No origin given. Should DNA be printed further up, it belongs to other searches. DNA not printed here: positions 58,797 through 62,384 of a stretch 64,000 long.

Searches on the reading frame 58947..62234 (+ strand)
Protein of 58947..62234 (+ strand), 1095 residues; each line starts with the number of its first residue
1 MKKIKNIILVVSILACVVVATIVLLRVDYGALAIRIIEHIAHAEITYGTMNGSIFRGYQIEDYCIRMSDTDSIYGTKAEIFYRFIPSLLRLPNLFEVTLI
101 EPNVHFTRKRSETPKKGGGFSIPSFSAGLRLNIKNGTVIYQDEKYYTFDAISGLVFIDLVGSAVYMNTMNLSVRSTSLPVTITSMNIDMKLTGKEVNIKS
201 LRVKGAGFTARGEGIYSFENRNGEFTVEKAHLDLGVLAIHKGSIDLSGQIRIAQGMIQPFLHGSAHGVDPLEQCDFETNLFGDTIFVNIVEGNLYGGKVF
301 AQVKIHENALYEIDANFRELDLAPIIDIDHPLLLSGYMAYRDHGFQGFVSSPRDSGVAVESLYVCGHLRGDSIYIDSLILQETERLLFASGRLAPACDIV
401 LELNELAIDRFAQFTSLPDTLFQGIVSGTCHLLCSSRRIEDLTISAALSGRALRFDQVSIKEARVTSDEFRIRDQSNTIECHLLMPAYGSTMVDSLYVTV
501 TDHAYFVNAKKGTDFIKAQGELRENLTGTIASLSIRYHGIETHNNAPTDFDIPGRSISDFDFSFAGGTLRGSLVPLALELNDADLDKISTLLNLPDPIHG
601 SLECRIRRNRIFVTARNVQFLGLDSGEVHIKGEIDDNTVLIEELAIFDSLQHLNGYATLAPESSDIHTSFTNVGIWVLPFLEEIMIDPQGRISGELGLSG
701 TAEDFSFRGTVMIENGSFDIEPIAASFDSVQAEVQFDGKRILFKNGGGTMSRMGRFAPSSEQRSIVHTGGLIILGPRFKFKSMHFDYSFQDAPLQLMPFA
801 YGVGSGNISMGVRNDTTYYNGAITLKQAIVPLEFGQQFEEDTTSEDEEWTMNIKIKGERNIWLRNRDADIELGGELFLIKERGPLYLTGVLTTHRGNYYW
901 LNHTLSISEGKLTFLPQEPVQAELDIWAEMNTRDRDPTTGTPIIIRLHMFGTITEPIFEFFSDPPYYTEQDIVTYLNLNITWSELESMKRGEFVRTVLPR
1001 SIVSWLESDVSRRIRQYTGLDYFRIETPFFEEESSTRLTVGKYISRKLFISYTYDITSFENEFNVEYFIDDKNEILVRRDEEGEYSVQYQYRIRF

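Call 41: search_protein_families(library=pfam, proteins=[window:58947-62234:+])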
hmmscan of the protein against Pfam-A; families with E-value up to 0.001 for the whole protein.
window:58947-62234:+ (1095 aa): 1 family
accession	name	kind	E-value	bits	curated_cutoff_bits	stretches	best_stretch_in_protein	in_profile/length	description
PF04357.19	TamB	-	6.2e-37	128.2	22.4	1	654-1095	16-381/381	TamB, inner membrane protein subunit of TAM complex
